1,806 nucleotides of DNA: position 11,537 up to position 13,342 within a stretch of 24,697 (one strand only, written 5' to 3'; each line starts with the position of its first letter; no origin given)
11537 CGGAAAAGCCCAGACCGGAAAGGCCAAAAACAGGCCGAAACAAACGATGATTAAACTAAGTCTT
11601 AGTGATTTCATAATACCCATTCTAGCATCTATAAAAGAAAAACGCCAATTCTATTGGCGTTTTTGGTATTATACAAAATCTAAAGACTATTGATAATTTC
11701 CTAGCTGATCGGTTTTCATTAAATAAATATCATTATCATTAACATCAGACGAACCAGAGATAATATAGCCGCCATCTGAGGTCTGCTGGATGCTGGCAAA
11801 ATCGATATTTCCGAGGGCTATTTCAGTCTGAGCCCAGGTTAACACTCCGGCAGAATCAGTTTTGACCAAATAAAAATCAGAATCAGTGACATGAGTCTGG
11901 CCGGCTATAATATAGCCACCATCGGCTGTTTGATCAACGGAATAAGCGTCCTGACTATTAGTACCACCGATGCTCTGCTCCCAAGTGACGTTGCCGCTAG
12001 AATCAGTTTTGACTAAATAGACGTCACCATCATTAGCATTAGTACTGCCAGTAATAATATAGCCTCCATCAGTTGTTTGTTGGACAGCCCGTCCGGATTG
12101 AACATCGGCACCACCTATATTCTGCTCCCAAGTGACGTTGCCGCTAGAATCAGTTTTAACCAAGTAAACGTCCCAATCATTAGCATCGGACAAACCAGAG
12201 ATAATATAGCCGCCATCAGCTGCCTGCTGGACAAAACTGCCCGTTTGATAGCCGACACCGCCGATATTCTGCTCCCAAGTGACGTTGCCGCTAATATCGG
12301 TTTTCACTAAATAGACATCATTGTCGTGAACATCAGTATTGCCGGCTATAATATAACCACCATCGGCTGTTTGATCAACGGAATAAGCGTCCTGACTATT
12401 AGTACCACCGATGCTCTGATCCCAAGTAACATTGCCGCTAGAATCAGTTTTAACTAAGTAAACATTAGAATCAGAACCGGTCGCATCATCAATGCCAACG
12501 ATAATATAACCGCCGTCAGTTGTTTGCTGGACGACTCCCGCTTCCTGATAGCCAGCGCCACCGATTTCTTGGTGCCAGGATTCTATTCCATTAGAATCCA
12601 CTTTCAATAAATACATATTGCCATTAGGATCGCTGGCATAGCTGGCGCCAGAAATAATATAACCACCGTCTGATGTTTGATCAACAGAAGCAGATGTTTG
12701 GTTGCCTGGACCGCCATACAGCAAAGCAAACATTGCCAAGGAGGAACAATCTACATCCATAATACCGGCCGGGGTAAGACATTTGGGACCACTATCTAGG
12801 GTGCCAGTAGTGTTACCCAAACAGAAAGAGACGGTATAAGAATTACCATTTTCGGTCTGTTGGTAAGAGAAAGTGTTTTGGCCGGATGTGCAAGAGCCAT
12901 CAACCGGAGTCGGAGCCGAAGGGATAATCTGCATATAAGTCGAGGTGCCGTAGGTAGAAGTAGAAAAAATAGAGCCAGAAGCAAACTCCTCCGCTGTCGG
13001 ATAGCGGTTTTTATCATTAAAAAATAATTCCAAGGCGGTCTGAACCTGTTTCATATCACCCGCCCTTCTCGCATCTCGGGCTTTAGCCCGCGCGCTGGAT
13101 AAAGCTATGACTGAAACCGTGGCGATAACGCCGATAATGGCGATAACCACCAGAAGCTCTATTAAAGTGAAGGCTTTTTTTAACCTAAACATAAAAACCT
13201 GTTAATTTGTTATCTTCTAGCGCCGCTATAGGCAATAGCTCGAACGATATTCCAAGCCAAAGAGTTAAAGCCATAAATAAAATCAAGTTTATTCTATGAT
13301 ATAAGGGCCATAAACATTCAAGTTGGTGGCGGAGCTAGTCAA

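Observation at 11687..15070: Two adjacent pilin-like genes share a diverged-duplicate N-terminal type IV pilin module but carry different beta-propeller C-terminal domains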

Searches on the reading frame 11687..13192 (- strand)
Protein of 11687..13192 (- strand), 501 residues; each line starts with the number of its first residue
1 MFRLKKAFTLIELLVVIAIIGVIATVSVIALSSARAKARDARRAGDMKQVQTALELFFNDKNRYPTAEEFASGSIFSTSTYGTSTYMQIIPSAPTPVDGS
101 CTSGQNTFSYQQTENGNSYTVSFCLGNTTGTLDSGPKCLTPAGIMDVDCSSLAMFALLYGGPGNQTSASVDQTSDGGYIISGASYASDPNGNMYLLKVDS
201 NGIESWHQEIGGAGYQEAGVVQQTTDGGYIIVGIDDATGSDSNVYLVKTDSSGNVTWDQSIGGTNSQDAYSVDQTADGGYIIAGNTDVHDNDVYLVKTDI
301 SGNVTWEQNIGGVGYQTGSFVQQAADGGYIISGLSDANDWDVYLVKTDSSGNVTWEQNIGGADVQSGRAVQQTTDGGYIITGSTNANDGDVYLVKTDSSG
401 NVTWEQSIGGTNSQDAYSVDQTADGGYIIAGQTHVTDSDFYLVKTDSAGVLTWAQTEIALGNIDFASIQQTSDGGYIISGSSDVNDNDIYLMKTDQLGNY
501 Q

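Call 3: search_protein_families(library=pfam, proteins=[window:11687-13192:-], max_evalue=1)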
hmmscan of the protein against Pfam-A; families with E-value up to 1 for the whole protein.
window:11687-13192:- (501 aa): 7 families
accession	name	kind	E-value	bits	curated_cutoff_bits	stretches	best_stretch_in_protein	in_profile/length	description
PF07963.17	N_methyl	-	1.2e-06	28.3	21.2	1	4-26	3-25/27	Prokaryotic N-terminal methylation motif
PF09837.15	DUF2064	-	9.4e-06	25.9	25.8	0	217-236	88-107/120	Uncharacterized protein conserved in bacteria (DUF2064)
PF08334.16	T2SSG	-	0.019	15.5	21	1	36-69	7-40/108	Type II secretion system (T2SS), protein G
PF16606.10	zf-C2H2_assoc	-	0.043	14.5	26.1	0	297-321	31-55/81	Unstructured conserved, between two C2H2-type zinc-fingers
PF06047.16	Nkap_C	-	0.045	14.3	25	0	466-497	37-68/102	NF-kappa-B-activating protein C-terminal domain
PF13088.12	BNR_2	-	0.056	13.2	31.4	0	371-407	117-153/277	BNR repeat-like domain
PF18656.6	DUF5633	-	0.95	9.8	23.6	0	268-280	24-36/41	Family of unknown function (DUF5633)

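Call 4: search_protein_families(library=ncbifam, proteins=[window:11687-13192:-], max_evalue=1)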
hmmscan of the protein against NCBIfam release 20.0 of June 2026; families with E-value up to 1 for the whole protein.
window:11687-13192:- (501 aa): 19 families
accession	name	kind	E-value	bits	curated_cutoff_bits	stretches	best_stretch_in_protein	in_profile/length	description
TIGR01710.1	typeII_sec_gspG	equivalog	2.4e-10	40.6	88.85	1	7-69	2-64/134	type II secretion system major pseudopilin GspG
NF041775.1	typeIV_PilA_Myxo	equivalog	5.7e-09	36.2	400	1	6-66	11-71/214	type IV pilin protein PilA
NF040999.1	pilin_ComGC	equivalog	1.8e-08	34.4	75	1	5-79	1-75/84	competence type IV pilus major pilin ComGC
TIGR02532.1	IV_pilin_GFxxxE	domain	4.5e-07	29.4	16.3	1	6-26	2-22/24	prepilin-type N-terminal cleavage/methylation domain-containing protein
TIGR01708.2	typeII_sec_gspH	equivalog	5.1e-06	26.6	80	1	7-39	3-35/169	type II secretion system minor pseudopilin GspH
TIGR02608.1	delta_60_rpt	domain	0.00013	21.7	76.5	1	415-449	2-38/55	delta-60 repeat domain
TIGR02596.1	TIGR02596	subfamily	0.00026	21.1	70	1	8-38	1-31/196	Verru_Chthon cassette protein D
TIGR04282.1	glyco_like_cofC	hypoth_equivalog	0.0004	20.2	134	0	421-473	130-182/189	TIGR04282 family arsenosugar biosynthesis glycosyltransferase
NF041013.1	T4P_ComGE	equivalog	0.00043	20.3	49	1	5-48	3-46/83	competence type IV pilus minor pilin ComGE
NF007862.0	PRK10574.1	equivalog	0.00054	20.1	138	1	5-65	4-64/145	prepilin peptidase-dependent pilin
NF041074.2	quin_ox_SoxA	equivalog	0.00055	19.8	110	0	231-260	108-137/154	proton pump complex quinol oxidase subunit SoxA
TIGR02599.1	TIGR02599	subfamily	0.0026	17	256.5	1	7-55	1-50/361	Verru_Chthon cassette protein C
NF038071.1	lat_flg_LafA_2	exception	0.013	14.9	365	0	233-279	41-81/284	lateral flagellin LafA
NF041002.1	pilin_ComGF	equivalog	0.029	14.6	80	1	5-39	1-35/139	competence type IV pilus minor pilin ComGF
TIGR01707.1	gspI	equivalog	0.059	13.9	44.35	1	8-38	2-31/101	type II secretion system minor pseudopilin GspI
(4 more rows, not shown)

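Call 9: find_homologous_proteins(query=window:11687-13192:-)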
Query window:11687-13192:- (501 aa): 7998 proteins with E <= 0.001 among 8000 candidates; the best 120 are listed.
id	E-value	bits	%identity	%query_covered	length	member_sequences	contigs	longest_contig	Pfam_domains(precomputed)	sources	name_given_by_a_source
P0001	2.2e-211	721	40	87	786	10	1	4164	PF13360.14,PF17164.11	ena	-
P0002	3.2e-199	681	45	70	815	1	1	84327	PF26094.1,PF03272.19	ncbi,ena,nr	ncbi:MAG: hypothetical protein K8R25_17645 [Methanosarcinales archaeon]|nr:hypothetical protein [Met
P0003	1.3e-179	616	45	71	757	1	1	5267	PF26094.1,PF16741.11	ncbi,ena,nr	ncbi:MAG: hypothetical protein HWN69_09465 [Desulfobacterales bacterium]|nr:hypothetical protein [De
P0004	8.3e-172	591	44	69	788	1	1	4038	PF09837.16,PF16741.11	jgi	jgi:hypothetical protein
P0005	3.4e-169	582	40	70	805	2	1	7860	PF17164.11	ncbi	-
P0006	5.5e-164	565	45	76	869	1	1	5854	PF26094.1,PF13715.13,PF17164.11,PF28191.1,PF13620.13,PF22904.4,PF16741.11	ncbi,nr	ncbi:MAG: carboxypeptidase regulatory-like domain-containing protein [Nitrospirae bacterium]|nr:carb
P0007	2.0e-158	547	44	67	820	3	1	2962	PF26094.1,PF00801.27,PF18911.7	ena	-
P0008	9.4e-158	544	46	71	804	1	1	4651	PF26094.1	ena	-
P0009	6.5e-152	525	50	90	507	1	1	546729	PF26094.1,PF07963.18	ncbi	-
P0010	2.5e-151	523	45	66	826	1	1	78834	PF26094.1,PF17164.11,PF21025.3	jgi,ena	-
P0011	7.8e-149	515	41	64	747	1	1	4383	PF26094.1,PF12378.15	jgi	jgi:outer membrane protein assembly factor BamB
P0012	1.6e-148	514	48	67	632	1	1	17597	PF13365.13,PF13360.14,PF00089.33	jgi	jgi:S1-C subfamily serine protease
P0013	2.7e-148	513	40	69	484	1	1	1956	PF26094.1,PF17164.11,PF18962.8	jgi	-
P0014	2.6e-144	500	44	69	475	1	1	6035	PF00801.27,PF18911.7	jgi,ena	jgi:PKD repeat protein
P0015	8.6e-144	498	-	-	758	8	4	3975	-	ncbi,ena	-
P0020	5.4e-138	479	46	68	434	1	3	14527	PF26094.1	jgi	jgi:hypothetical protein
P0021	1.0e-137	478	48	68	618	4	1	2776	PF17164.11,PF18962.8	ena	-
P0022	4.6e-137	476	42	74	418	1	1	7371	PF26094.1,PF17164.11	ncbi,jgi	ncbi:MAG: hypothetical protein WCV41_02285 [Patescibacteria group bacterium]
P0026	5.5e-134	466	50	100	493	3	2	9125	PF26094.1,PF07963.18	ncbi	ncbi:MAG: prepilin-type N-terminal cleavage/methylation domain-containing protein [Candidatus Falkow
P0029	1.5e-132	461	39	99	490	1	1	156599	PF17164.11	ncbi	-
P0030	6.0e-132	459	44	68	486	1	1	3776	PF26094.1,PF00801.27,PF18911.7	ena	-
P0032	4.4e-131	456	46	67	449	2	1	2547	PF17164.11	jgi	jgi:hypothetical protein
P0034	2.6e-129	451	48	100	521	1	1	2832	PF13360.14,PF07963.18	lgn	-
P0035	3.4e-129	450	46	68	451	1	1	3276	PF26094.1,PF17164.11,PF21025.3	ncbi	-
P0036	3.9e-129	450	39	79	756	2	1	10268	PF26094.1,PF07706.18,PF13761.13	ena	-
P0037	9.0e-128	446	45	68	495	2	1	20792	PF00801.27,PF17164.11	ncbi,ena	-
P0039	3.2e-127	444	42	69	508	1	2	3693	PF26094.1,PF15417.11,PF17164.11,PF00404.25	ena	-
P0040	3.8e-127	443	45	71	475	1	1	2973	PF26094.1,PF18962.8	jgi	jgi:hypothetical protein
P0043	8.6e-127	442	45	66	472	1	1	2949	PF17164.11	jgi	-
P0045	2.7e-126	441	48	68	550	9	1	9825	PF26094.1,PF07963.18,PF17164.11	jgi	-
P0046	4.2e-126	440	44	70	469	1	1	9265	PF26094.1,PF00801.27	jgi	jgi:hypothetical protein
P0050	4.5e-124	433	46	67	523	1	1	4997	PF17164.11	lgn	-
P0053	9.4e-123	429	45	67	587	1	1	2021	PF26094.1,PF13761.13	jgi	jgi:hypothetical protein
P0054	6.1e-122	426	48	68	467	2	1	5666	PF26094.1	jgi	-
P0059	6.1e-120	420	45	68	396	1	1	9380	PF26094.1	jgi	-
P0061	1.8e-119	418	42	68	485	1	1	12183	PF17164.11,PF18962.8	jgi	-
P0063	3.0e-119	417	42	64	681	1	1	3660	PF00801.27,PF18981.7,PF17957.8,PF13750.13,PF20578.5,PF18911.7,PF26094.1,PF22352.3,PF17963.8,PF05345.19,PF09136.17,PF19077.7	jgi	jgi:hypothetical protein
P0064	5.0e-119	417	45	67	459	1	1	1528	PF17164.11,PF21025.3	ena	-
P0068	1.3e-116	409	46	61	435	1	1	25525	PF17164.11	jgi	jgi:hypothetical protein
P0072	1.5e-115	405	39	74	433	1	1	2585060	PF26094.1,PF13360.14,PF09837.16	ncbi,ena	-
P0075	3.2e-115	404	45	100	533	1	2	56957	PF07963.18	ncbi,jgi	-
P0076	3.5e-115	404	46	68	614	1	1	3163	PF17164.11,PF18962.8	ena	-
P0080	8.5e-115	403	46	68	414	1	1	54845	PF26094.1,PF17164.11,PF07706.18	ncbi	-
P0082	1.2e-114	402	45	70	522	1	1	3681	PF26094.1,PF18962.8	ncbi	ncbi:MAG: T9SS type A sorting domain-containing protein [Bacteroidia bacterium]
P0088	6.5e-114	400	51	65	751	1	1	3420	PF26094.1,PF22352.3,PF00801.27,PF18911.7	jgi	-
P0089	7.7e-114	400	44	69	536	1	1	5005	PF26094.1,PF18962.8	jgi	-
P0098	4.0e-112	394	39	66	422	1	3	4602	PF26094.1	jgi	jgi:hypothetical protein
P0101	3.0e-111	391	44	100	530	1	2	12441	PF26094.1,PF07963.18,PF17164.11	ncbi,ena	ncbi:MAG: prepilin-type N-terminal cleavage/methylation domain-containing protein [Candidatus Falkow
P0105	1.3e-110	389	44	67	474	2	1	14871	PF17164.11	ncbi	ncbi:MAG: hypothetical protein ACYS67_09710 [Planctomycetota bacterium]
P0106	1.7e-110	389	46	68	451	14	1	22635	PF17164.11,PF16741.11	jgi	jgi:hypothetical protein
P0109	2.5e-110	388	44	67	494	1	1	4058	PF26094.1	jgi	jgi:hypothetical protein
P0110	2.6e-110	388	43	69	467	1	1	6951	PF17164.11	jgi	-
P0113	1.5e-109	385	46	67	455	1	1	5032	PF26094.1,PF17164.11,PF21025.3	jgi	jgi:hypothetical protein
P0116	9.2e-109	383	47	68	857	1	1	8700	PF00112.30,PF17164.11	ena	-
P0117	9.9e-109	383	44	69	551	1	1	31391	PF26094.1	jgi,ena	-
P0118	1.4e-108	382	45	69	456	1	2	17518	PF17164.11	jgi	-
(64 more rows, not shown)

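Call 15: search_protein_families(library=pfam, proteins=[P0009, P0026, P0101, P0045], max_evalue=0.01)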
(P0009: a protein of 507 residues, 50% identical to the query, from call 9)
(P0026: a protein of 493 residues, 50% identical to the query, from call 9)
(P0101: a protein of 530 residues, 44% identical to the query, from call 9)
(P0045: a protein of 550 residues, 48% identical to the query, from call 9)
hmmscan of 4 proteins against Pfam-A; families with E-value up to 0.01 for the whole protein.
P0009 (507 aa): 5 families
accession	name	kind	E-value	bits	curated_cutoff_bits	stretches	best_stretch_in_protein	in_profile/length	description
PF07963.17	N_methyl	-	3.3e-06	26.9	21.2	1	4-27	3-26/27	Prokaryotic N-terminal methylation motif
PF23960.2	DUF7289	-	0.00048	20.2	27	0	15-64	15-60/238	Family of unknown function (DUF7289)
PF13088.12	BNR_2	-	0.00057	19.8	31.4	0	427-467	118-159/277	BNR repeat-like domain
PF24084.1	DUF7369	-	0.0054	16.8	27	0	340-360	6-26/61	Domain of unknown function (DUF7369)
PF08334.16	T2SSG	-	0.0062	17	21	0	35-69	6-40/108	Type II secretion system (T2SS), protein G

P0026 (493 aa): 2 families
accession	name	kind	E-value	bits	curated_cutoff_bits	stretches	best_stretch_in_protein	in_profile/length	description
PF07963.17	N_methyl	-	2.5e-08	33.6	21.2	1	1-25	1-25/27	Prokaryotic N-terminal methylation motif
PF09837.15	DUF2064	-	3.5e-05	24.1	25.8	0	214-228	94-108/120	Uncharacterized protein conserved in bacteria (DUF2064)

P0101 (530 aa): 2 families
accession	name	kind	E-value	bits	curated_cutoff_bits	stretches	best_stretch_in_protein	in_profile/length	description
PF17164.10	DUF5122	-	6e-27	94.1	27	5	227-261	3-36/36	Domain of unknown function (DUF5122) beta-propeller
PF07963.17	N_methyl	-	1.5e-08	34.3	21.2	1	3-27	2-26/27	Prokaryotic N-terminal methylation motif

P0045 (550 aa): 4 families
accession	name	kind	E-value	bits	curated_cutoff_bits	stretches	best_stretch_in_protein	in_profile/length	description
PF17164.10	DUF5122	-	6.7e-11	42.7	27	0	190-219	3-31/36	Domain of unknown function (DUF5122) beta-propeller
PF07963.17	N_methyl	-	1.1e-06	28.4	21.2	1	5-26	4-25/27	Prokaryotic N-terminal methylation motif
PF15418.12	DUF4625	-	0.0017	19.1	27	0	412-430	105-123/131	Domain of unknown function (DUF4625)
PF16741.10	mRNA_decap_C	-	0.0064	16.2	27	0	209-217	14-22/43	mRNA-decapping enzyme C-terminus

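Call 29: predict_structure(alignment_id=A2)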
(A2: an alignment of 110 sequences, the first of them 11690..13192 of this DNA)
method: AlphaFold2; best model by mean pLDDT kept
length: 501 residues; sequences in the alignment: 110
mean_pLDDT: 91.5   pTM: 0.78
mean pLDDT of the five models: 91.5, 90.9, 85.4, 84.0, 83.6
residues with pLDDT >= 90: 344; 70-90: 143; 50-70: 12; < 50: 2
segments of 3 or more residues with pLDDT < 50: none
pLDDT, mean of each block of 10 residues (from residue 1): 63 93 93 86 91 94 92 92 93 81 80 86 87 87 83 83 89 96 90 96 95 93 97 92 97 98 94 98 94 97 98 94 98 95 98 98 96 98 94 98 96 93 94 86 96 85 82 91 89 90 74
secondary structure, 60 per line:
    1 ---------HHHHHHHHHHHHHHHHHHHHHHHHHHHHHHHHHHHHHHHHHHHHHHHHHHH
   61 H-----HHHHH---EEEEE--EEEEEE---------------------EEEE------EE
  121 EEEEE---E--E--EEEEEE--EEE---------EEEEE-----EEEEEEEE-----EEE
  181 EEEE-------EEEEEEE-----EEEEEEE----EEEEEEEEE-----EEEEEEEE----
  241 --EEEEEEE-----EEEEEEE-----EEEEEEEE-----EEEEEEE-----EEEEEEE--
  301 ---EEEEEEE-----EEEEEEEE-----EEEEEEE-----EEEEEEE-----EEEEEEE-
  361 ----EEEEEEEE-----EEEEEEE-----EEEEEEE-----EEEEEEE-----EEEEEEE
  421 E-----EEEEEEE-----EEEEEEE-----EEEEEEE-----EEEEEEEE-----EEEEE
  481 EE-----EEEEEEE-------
elements in order: H10-61 H67-71 E75-79 E82-87 E109-112 E119-125 E135-140 E143-145 E155-159 E165-172 E178-184 E192-198 E204-210 E215-223 E229-236 E243-249 E255-261 E267-274 E280-286 E292-298 E304-310 E316-323 E329-335 E341-347 E353-359 E365-372 E378-384 E390-396 E402-408 E414-421 E427-433 E439-445 E451-457 E463-470 E476-482 E488-494

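Call 34: fold_search(model_id=the predicted structure, library=pdb)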
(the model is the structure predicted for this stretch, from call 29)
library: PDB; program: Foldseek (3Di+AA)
matches with E <= 10: 1055; with E <= 0.001: 700
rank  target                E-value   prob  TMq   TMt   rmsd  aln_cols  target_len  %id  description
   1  7roo                  5.3e-20  1.00  0.63  0.49   2.6       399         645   21  Crystal structure of Friedel-Crafts alkylating enzyme CylK from Cylindospermum licheniforme with bromide (released 2022-03-23)
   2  7ron                  1.3e-19  1.00  0.62  0.50   3.0       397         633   21  Crystal structure of the Friedel-Crafts alkylating enzyme CylK from Cylindospermum licheniforme (released 2022-03-23)
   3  7fh7                  9.1e-18  1.00  0.62  0.48   3.4       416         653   20  Friedel-Crafts alkylation enzyme CylK mutant Y37F (released 2022-02-16)
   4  7fh8                  2.1e-17  1.00  0.62  0.48   3.4       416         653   20  Friedel-Crafts alkylation enzyme CylK mutant H391A (released 2022-02-16)
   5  7fh6                  3.6e-17  1.00  0.63  0.49   3.1       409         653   20  Friedel-Crafts alkylation enzyme CylK (released 2022-02-16)
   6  6fhx_A                2.5e-12  1.00  0.53  0.74   4.2       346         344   16  Photorhabdus asymbiotica lectin (PHL) in complex with synthetic C-fucoside (released 2019-01-30)
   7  6fhy_A                3.1e-12  1.00  0.52  0.74   4.3       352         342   16  Photorhabdus asymbiotica lectin (PHL) in complex with synthetic C-fucoside (released 2019-01-30)
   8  6flu_A                5.5e-12  1.00  0.53  0.74   4.2       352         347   16  Photorhabdus asymbiotica lectin (PHL) in complex with synthetic C-fucoside (released 2019-02-06)
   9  5mxg_A                1.1e-11  1.00  0.52  0.73   5.3       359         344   16  Photorhabdus asymbiotica lectin (PHL) in complex with blood group H trisaccharide (released 2017-08-09)
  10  6rg2_A                1.3e-11  1.00  0.52  0.73   6.4       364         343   17  Photorhabdus laumondii lectin PLL2 in complex with 3-O-methyl-D-glucose (released 2020-07-01)
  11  5mxf                  1.6e-11  1.00  0.53  0.74   4.2       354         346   17  Photorhabdus asymbiotica lectin (PHL) in complex with alpha-methyl fucoside (released 2017-08-09)
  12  6rg2_B                1.9e-11  1.00  0.53  0.74   3.7       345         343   17  Photorhabdus laumondii lectin PLL2 in complex with 3-O-methyl-D-glucose (released 2020-07-01)
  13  5mxh                  2.1e-11  1.00  0.53  0.74   3.8       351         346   17  Photorhabdus asymbiotica lectin (PHL) in complex with D-galactose (released 2017-08-09)
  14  5mxe                  2.6e-11  1.00  0.53  0.73   4.4       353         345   17  Photorhabdus asymbiotica lectin (PHL) in free form (released 2017-08-09)
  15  8q83_A                3.0e-11  1.00  0.52  0.72   6.8       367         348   16  Photorhabdus laumondii lectin PLL5 in complex with alpha-methyl-fucoside (released 2025-03-05)
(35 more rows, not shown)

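Call 55: list_cluster_members(proteins=[window:11690-13192:-, window:13292-15070:-])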
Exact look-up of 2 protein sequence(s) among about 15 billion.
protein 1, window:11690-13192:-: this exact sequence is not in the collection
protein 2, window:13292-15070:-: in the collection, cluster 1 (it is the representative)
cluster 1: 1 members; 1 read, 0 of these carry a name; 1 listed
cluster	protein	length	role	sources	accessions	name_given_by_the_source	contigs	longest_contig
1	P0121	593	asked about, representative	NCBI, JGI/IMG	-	-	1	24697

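Call 90: search_protein_families(library=phrogs, proteins=[window:11690-13192:-], max_evalue=0.001)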
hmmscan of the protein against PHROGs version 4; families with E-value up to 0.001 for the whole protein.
window:11690-13192:- (501 aa): 5 families
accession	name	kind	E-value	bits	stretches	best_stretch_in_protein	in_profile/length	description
phrog_27437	-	unknown function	3.7e-07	31.4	1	5-72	7-74/140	-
phrog_13280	-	unknown function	4e-07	30.8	1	6-36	4-34/67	-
phrog_9171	-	unknown function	2.7e-05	25.3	0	214-260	23-69/82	-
phrog_3433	-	moron, auxiliary metabolic gene and host takeover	3.5e-05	24.9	1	6-41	20-55/127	pilin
phrog_10597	-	unknown function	0.00042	21.2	0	5-33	4-32/59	-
